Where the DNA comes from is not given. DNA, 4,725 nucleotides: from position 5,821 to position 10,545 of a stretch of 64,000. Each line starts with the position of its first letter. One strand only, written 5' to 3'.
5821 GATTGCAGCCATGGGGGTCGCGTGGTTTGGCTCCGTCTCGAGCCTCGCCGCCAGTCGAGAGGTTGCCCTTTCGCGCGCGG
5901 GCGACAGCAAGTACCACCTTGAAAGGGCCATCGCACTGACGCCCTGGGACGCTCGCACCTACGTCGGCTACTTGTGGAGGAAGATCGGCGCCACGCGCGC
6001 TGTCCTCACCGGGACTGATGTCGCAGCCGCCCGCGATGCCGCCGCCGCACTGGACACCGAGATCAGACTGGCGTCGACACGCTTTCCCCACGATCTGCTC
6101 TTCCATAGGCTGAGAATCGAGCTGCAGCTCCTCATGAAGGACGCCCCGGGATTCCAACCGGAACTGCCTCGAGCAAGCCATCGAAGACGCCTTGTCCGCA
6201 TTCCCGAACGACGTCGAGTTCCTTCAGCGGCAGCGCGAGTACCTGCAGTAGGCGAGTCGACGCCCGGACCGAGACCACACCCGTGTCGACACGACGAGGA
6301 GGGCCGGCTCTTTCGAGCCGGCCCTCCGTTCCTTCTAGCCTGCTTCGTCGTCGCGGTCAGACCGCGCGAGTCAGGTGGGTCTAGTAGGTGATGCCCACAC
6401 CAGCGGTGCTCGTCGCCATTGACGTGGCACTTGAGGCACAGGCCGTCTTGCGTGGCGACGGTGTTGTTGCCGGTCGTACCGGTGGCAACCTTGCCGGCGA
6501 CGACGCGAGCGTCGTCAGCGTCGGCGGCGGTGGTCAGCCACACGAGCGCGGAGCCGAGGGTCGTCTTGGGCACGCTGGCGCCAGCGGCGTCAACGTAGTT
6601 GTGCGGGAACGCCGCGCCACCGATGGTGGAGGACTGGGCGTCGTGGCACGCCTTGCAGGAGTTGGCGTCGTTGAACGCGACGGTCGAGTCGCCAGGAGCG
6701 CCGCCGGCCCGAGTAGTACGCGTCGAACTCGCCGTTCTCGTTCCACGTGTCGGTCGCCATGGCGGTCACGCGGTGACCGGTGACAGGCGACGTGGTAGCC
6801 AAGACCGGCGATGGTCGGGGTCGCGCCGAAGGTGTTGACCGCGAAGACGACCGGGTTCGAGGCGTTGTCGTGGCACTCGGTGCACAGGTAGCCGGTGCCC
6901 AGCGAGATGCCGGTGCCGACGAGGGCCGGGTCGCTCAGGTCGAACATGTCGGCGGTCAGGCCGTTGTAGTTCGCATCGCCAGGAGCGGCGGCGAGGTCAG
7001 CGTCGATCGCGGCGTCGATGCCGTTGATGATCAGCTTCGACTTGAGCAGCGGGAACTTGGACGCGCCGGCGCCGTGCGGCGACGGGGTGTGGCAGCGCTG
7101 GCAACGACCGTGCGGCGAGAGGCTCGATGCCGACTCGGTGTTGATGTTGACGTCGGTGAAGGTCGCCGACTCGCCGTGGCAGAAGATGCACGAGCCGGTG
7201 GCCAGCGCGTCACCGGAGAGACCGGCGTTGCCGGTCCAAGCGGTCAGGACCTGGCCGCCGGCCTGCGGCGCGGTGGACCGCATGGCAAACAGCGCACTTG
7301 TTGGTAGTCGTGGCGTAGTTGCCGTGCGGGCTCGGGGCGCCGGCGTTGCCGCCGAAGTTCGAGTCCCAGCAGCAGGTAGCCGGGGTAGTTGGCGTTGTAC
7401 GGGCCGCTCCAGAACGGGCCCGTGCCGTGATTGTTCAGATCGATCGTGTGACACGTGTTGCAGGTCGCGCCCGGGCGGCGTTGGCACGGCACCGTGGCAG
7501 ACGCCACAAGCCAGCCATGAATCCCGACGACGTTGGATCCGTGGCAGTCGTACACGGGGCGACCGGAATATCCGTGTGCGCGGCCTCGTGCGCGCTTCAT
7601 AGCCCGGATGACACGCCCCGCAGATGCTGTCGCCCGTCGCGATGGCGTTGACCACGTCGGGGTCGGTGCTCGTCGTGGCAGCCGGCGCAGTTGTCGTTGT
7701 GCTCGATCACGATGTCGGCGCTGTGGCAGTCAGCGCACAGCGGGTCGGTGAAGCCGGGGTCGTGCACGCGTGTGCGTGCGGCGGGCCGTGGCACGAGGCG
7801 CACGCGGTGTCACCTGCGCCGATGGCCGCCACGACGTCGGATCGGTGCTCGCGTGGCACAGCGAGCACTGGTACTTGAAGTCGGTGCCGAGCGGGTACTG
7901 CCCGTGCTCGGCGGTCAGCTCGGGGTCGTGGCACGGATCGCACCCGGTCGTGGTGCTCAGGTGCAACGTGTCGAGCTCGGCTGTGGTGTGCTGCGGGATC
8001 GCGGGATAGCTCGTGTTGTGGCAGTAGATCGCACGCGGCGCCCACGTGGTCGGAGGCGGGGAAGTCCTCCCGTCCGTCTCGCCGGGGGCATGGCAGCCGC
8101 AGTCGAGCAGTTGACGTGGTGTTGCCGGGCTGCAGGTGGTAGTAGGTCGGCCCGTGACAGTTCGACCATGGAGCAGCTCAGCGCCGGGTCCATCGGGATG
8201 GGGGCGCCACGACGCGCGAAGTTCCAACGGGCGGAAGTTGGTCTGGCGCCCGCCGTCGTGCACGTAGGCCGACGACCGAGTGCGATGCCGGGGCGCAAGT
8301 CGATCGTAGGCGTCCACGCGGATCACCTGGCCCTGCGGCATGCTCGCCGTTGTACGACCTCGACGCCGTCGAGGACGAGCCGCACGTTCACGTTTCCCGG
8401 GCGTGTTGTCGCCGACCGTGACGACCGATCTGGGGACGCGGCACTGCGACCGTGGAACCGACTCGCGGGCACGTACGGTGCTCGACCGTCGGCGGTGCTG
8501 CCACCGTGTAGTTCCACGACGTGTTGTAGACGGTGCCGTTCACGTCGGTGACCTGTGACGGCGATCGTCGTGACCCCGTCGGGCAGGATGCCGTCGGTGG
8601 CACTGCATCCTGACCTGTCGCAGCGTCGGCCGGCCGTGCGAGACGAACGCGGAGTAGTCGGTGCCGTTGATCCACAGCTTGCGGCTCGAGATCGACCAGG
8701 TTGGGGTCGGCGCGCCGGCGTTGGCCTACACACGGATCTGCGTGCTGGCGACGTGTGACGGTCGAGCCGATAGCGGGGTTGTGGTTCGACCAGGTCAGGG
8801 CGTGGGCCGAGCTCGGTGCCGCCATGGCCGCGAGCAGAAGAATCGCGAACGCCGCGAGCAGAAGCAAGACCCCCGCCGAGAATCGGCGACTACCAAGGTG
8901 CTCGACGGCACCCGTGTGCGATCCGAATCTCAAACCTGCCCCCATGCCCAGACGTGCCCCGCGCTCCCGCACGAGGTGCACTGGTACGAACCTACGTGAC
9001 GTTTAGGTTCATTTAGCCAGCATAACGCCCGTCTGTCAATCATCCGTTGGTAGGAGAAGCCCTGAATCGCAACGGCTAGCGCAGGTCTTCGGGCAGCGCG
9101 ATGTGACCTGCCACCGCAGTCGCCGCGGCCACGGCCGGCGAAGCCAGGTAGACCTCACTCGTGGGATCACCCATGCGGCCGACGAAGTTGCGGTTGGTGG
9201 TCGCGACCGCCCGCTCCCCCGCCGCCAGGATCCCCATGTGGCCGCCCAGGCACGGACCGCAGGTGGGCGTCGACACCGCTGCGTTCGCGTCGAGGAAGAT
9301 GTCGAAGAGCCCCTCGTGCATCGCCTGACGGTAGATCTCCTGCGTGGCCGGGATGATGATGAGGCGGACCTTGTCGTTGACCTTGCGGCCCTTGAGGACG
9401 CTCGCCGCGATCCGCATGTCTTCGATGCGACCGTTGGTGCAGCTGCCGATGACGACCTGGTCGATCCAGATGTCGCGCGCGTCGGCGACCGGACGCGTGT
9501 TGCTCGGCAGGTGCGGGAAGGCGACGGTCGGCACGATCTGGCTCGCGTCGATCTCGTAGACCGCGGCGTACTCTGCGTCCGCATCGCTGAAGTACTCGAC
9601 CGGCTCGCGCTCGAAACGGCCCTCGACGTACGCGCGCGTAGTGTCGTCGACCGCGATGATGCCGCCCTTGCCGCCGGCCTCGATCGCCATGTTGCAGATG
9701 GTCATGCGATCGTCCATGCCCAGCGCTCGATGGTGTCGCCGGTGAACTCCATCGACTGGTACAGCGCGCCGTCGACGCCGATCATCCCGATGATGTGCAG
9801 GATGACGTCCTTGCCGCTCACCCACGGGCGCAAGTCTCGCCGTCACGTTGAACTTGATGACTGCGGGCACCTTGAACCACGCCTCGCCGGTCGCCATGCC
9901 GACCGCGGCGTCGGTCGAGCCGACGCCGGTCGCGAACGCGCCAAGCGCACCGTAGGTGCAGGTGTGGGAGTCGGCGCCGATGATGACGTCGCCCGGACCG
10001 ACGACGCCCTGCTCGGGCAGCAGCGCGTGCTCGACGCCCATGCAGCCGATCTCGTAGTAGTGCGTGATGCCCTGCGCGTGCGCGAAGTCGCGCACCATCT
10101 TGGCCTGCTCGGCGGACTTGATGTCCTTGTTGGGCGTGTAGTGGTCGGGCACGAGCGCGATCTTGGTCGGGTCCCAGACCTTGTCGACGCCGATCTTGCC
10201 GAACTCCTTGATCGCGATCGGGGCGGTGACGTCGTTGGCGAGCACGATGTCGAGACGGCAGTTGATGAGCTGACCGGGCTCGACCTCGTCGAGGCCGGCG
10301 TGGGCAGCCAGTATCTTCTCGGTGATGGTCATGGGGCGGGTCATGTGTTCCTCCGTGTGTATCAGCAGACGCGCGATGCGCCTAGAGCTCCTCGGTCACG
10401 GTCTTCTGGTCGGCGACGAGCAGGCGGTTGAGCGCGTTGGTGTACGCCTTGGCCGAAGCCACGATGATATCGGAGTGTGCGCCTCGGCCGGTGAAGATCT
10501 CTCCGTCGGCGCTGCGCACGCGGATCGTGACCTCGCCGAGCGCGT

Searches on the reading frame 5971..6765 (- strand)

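Call 49: search_protein_families(library=pfam, proteins=[window:5971-6765:-], max_evalue=0.001)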
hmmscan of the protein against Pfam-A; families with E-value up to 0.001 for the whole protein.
window:5971-6765:- (265 aa): 1 family
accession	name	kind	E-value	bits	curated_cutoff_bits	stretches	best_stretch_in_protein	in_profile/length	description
PF09699.15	Paired_CXXCH_1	-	0.00089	19.3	20.6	0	101-116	23-38/41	Doubled CXXCH motif (Paired_CXXCH_1)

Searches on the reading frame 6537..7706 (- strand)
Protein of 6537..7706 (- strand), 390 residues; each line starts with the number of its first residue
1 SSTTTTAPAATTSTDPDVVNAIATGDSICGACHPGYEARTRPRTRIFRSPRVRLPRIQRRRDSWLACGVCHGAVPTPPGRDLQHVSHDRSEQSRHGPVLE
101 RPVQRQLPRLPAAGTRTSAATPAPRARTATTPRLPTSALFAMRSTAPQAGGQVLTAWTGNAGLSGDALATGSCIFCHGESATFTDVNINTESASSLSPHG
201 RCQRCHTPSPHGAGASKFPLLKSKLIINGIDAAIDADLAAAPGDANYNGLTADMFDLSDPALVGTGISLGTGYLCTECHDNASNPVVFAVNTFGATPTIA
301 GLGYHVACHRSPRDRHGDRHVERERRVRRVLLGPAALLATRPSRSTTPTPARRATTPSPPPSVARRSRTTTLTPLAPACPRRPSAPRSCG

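Call 49: search_protein_families(library=pfam, proteins=[window:6537-7706:-], max_evalue=0.001)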
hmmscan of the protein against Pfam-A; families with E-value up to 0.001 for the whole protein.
window:6537-7706:- (390 aa): 1 family
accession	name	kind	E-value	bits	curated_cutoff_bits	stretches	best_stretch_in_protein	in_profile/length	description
PF14522.11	Cytochrome_C7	-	5e-07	29.9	24.8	0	65-207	14-67/67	Cytochrome c7 and related cytochrome c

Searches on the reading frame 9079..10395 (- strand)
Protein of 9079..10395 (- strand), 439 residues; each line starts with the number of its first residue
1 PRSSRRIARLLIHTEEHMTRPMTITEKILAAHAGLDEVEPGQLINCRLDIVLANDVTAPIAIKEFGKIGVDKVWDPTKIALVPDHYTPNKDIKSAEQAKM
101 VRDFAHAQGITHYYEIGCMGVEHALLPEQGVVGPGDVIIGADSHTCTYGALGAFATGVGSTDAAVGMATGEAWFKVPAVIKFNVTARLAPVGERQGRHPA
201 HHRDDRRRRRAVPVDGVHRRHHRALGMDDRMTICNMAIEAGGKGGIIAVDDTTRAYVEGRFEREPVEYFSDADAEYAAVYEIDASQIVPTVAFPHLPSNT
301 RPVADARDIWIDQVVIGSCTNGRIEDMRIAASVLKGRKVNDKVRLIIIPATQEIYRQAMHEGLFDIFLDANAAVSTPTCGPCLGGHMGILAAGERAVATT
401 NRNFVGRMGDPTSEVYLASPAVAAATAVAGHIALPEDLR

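Call 49: search_protein_families(library=pfam, proteins=[window:9079-10395:-], max_evalue=0.001)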
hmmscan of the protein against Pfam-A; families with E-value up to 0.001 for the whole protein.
window:9079-10395:- (439 aa): 1 family
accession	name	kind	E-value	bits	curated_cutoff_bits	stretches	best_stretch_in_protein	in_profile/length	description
PF00330.25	Aconitase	-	3.4e-87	293.8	28.7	3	306-430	336-463/463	Aconitase family (aconitate hydratase)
